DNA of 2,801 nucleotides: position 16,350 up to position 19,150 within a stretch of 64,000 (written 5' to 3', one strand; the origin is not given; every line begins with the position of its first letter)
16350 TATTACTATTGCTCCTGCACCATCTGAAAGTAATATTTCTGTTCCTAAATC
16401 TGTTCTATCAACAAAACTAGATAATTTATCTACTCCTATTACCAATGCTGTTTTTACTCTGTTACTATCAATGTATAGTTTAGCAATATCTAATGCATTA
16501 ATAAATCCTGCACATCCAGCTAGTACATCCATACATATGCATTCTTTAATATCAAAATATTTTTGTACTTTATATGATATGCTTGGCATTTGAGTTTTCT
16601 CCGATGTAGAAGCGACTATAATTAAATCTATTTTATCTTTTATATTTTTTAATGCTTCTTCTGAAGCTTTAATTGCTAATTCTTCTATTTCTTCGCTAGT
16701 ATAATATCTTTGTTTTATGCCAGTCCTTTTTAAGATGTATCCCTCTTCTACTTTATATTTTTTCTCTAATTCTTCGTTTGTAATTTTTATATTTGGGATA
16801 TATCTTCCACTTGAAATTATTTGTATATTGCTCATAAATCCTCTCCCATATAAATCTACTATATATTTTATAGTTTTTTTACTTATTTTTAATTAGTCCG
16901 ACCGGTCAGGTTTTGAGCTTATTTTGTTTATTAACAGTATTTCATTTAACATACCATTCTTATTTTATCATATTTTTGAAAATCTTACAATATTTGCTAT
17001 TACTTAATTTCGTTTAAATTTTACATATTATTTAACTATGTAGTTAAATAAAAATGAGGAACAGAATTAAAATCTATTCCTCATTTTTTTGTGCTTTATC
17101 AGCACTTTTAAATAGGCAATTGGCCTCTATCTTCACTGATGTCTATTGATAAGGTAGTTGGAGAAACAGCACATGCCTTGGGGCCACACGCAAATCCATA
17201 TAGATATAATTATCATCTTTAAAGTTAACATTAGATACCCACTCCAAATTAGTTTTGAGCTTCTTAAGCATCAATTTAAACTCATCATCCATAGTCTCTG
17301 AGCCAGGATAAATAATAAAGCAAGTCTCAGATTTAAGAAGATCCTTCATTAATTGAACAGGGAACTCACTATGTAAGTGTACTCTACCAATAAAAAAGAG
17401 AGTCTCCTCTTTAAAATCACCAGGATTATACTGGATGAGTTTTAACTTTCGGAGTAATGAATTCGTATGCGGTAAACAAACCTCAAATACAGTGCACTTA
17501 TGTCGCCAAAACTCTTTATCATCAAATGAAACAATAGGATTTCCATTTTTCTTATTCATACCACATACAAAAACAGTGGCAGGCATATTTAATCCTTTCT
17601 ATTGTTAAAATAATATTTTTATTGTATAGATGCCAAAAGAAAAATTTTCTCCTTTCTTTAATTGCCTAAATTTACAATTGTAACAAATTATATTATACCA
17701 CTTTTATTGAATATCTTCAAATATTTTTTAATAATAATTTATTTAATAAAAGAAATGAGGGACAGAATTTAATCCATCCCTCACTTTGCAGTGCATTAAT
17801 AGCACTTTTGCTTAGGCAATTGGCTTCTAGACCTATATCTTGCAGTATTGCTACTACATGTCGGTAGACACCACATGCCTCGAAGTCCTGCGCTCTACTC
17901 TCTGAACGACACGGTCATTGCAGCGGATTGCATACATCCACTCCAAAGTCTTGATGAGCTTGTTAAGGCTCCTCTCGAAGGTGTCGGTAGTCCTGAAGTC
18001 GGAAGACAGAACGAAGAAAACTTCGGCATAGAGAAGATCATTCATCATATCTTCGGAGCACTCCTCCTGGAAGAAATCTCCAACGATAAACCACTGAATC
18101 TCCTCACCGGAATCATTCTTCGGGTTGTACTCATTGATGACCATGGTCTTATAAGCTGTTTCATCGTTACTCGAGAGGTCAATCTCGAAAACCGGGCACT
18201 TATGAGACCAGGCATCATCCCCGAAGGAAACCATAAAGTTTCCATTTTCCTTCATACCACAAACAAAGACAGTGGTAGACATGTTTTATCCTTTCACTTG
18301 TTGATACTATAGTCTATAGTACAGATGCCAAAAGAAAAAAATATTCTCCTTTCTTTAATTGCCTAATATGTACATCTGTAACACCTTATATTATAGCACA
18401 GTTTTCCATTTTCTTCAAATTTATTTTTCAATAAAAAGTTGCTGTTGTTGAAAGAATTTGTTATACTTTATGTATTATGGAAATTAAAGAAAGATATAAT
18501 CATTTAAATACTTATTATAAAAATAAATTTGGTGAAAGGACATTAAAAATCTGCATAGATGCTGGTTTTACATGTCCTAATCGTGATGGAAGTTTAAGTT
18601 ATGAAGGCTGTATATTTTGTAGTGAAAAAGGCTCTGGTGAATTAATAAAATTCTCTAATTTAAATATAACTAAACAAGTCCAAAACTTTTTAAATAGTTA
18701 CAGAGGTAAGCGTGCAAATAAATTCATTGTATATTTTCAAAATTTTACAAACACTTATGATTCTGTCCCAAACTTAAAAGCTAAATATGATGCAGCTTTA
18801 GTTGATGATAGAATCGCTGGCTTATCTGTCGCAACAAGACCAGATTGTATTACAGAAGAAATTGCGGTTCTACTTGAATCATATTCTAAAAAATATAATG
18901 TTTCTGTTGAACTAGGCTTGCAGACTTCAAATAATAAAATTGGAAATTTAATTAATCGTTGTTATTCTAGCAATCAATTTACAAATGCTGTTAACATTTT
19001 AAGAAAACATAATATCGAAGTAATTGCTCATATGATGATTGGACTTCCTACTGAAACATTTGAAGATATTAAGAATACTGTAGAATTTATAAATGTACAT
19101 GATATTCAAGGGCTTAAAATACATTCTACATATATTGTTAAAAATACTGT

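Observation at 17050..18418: Tandem orphan cassettes whose 5' and 3' UTRs fold into a conserved three-way junction around the ORF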

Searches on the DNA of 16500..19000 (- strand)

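Call 6: search_rna_families(source=window, start=16500, end=19000, threshold=evalue, max_evalue=10, show_alignments=3)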
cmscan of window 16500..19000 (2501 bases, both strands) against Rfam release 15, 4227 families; matches with E-value up to 10: 4.
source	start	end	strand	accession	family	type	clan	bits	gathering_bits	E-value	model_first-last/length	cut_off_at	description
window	18925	18958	+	RF01359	CRISPR-DR46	Gene; CRISPR;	-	22.3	50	2.5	1-38/38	no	CRISPR RNA direct repeat element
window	18328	18354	-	RF00489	ctRNA_p42d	Gene; antisense;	-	16.2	50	6.6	1-46/46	no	ctRNA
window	17045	17092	-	RF03189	mir-1175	Gene; miRNA;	-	15.5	51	6.9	1-72/72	no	mir-1175 microRNA precursor family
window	17247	17292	-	RF01134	sR30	Gene; snRNA; snoRNA; CD-box;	-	14.4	38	1.8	1-57/57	no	Small nucleolar RNA sR30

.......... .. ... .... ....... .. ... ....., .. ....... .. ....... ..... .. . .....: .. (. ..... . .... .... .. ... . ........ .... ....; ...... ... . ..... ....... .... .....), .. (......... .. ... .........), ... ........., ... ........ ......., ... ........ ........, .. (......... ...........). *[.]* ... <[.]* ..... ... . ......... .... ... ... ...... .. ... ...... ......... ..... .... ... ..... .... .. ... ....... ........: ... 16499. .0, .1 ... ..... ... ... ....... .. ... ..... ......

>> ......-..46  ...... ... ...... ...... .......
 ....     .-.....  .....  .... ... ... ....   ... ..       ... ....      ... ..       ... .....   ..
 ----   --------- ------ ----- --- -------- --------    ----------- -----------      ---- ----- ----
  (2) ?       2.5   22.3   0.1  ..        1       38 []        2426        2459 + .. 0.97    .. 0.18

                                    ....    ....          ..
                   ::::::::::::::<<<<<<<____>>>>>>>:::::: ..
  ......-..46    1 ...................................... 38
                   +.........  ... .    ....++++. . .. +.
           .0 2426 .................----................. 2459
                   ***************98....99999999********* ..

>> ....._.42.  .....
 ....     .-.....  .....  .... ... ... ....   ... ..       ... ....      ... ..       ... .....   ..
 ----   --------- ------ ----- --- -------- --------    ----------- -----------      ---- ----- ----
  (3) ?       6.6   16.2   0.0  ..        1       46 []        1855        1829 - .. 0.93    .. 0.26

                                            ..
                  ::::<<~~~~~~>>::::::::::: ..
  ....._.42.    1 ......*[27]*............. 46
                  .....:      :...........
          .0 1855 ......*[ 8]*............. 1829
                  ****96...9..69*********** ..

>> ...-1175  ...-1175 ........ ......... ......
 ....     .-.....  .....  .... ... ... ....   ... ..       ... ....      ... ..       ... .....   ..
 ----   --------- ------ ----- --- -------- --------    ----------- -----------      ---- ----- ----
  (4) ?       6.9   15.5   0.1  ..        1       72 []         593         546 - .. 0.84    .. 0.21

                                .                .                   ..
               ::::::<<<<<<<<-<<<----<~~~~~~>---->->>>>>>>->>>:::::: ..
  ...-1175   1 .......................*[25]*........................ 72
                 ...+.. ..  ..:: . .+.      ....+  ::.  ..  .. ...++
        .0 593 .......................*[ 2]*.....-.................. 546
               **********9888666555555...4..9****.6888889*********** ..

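Call 77: search_dna_similar(query=window:17040-18440:-, collection=plasmids, mode=distant, max_rows=8)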
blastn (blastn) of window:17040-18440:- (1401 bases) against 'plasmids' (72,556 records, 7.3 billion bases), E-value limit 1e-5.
No match.

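Call 78: search_dna_similar(query=window:17040-18440:-, collection=phages, mode=distant, max_rows=8)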
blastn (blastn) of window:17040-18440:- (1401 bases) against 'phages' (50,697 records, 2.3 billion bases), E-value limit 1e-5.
No match.
